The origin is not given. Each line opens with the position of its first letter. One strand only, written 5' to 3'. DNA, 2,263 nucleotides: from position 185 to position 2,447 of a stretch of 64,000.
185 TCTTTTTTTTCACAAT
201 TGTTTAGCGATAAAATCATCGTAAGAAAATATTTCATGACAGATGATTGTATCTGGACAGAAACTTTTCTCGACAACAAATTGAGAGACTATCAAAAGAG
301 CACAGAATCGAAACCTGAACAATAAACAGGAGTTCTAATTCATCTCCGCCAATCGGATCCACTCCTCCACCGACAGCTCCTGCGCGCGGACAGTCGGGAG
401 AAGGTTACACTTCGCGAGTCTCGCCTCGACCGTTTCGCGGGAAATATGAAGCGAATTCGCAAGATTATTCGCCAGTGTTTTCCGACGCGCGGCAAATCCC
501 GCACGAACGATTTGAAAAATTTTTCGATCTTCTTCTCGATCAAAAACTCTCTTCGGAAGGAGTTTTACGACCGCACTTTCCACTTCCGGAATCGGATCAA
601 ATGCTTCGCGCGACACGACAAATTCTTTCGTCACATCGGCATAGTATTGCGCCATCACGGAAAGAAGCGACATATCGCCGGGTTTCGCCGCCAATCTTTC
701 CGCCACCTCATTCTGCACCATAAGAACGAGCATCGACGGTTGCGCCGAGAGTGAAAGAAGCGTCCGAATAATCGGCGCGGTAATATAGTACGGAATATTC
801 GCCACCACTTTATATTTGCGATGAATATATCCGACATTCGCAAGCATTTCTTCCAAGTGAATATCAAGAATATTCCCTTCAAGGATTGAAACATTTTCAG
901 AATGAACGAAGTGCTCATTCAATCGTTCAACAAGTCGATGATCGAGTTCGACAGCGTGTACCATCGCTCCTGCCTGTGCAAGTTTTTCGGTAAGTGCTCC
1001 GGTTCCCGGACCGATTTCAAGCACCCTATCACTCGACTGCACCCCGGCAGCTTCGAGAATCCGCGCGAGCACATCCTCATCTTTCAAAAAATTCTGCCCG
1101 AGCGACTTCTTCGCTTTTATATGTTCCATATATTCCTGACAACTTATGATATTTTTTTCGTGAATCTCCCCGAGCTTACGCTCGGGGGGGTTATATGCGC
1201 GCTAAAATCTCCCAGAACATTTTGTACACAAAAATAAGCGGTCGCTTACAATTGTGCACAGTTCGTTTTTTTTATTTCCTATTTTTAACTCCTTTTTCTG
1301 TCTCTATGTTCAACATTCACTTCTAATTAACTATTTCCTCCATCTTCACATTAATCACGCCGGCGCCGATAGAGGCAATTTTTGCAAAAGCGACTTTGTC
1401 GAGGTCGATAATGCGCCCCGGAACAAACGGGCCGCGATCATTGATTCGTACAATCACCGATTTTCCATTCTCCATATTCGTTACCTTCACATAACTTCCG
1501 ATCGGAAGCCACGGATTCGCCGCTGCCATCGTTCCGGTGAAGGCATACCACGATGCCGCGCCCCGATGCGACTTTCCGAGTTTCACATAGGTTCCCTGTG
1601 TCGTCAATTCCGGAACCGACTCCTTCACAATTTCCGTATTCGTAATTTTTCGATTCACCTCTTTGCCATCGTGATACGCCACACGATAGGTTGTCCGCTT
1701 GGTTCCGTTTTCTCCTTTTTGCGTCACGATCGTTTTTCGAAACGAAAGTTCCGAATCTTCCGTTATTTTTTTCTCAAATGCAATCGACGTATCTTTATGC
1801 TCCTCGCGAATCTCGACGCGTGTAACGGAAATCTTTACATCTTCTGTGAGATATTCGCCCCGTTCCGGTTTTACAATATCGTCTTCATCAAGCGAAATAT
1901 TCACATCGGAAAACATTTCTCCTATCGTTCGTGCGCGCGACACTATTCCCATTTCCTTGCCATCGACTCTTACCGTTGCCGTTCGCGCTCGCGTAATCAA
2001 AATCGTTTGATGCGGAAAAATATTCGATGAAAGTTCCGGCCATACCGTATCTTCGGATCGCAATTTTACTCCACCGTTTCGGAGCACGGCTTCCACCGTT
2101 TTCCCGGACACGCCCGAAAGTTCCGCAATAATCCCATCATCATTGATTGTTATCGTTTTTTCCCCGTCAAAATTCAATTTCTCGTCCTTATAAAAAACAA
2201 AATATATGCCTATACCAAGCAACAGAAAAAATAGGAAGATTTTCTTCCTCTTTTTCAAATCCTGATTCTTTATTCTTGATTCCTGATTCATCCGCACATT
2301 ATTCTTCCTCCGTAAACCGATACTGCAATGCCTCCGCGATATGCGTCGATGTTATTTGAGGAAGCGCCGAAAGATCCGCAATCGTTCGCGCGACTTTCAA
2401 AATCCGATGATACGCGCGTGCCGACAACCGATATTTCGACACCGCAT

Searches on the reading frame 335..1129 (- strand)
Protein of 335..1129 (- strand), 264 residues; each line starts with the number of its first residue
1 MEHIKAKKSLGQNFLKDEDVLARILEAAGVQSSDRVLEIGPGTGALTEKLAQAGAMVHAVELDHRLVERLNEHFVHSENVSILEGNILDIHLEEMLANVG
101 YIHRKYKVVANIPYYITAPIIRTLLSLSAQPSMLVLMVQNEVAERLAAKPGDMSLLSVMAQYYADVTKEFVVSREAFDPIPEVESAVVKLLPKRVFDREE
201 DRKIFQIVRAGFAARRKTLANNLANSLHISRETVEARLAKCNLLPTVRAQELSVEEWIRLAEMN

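Call 24: search_protein_families(library=pfam, proteins=[window:335-1129:-])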
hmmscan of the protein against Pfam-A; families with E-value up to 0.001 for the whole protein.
window:335-1129:- (264 aa): 6 families
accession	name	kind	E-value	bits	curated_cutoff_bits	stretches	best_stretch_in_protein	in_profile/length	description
PF00398.26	RrnaAD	-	1.2e-58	198.7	24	1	5-262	3-259/263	Ribosomal RNA adenine dimethylase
PF13649.12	Methyltransf_25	-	5.3e-07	30.7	27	1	36-94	1-62/97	Methyltransferase domain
PF08241.18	Methyltransf_11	-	1.6e-06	29.1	21.2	1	37-94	1-58/95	Methyltransferase domain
PF13489.12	Methyltransf_23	-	1.5e-05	25.2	27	1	23-79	12-69/164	Methyltransferase domain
PF05219.18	DREV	-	0.00028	20.6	26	1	10-73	67-135/265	DREV methyltransferase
PF08242.18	Methyltransf_12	-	0.00073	20.7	30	0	37-90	1-56/98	Methyltransferase domain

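Call 25: find_encoding_contigs(protein=window:335-1129:-, flank=10000, max_places=3)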
Protein window:335-1129:- (264 aa): 2 contigs read that carry it; 2 places shown.
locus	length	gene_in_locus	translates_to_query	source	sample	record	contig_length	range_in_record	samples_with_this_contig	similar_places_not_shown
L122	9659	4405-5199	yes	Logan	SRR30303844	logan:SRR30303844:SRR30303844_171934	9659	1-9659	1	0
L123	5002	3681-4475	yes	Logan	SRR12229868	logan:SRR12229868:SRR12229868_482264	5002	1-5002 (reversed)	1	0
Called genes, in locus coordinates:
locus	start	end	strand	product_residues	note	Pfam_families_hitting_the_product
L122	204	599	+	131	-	PF02021:UPF0102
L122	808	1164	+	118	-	PF01258:zf-dskA_traR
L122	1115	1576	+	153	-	PF01252:Peptidase_A8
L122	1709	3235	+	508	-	PF13541:ChlI, PF00158:Sigma54_activat (faint), PF01078:Mg_chelatase, PF07728:AAA_5, PF00493:MCM (weak), PF13335:Mg_chelatase_C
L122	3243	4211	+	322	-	PF03990:DUF348 (weak), PF07501:G5, PF03330:DPBB_1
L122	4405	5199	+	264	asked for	PF00398:RrnaAD, PF13489:Methyltransf_23 (faint), PF08241:Methyltransf_11 (weak), PF13649:Methyltransf_25 (weak)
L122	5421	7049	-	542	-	PF01040:UbiA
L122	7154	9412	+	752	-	PF00580:UvrD-helicase, PF13086:AAA_11 (weak), PF13245:AAA_19, PF13604:AAA_30 (faint), PF13361:UvrD_C, PF01443:Viral_helicase1 (weak), PF13538:UvrD_C_2, PF21196:PcrA_UvrD_tudor (weak)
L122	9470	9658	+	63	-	?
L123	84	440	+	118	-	PF01258:zf-dskA_traR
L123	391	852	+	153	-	PF01252:Peptidase_A8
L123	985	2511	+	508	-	PF13541:ChlI, PF00158:Sigma54_activat (faint), PF01078:Mg_chelatase, PF07728:AAA_5, PF00493:MCM (weak), PF13335:Mg_chelatase_C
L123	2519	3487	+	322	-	PF03990:DUF348 (weak), PF07501:G5, PF03330:DPBB_1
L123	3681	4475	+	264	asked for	PF00398:RrnaAD, PF13489:Methyltransf_23 (faint), PF08241:Methyltransf_11 (weak), PF13649:Methyltransf_25 (weak)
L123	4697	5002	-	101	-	?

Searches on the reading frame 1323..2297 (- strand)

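Call 24: search_protein_families(library=pfam, proteins=[window:1323-2297:-])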
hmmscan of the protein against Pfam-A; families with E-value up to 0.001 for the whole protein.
window:1323-2297:- (324 aa): 4 families
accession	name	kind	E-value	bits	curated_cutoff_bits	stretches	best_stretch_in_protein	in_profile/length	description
PF03330.24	DPBB_1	-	4.8e-18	65.6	28.8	1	256-318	23-82/83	Lytic transglycolase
PF07501.17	G5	-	3.2e-17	63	23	1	165-236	3-74/75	G5 domain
PF03990.20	DUF348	-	2.7e-13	49.9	24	2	108-146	2-40/41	G5-linked-Ubiquitin-like domain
PF00967.23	Barwin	-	0.00016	22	21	1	244-319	39-110/119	Barwin family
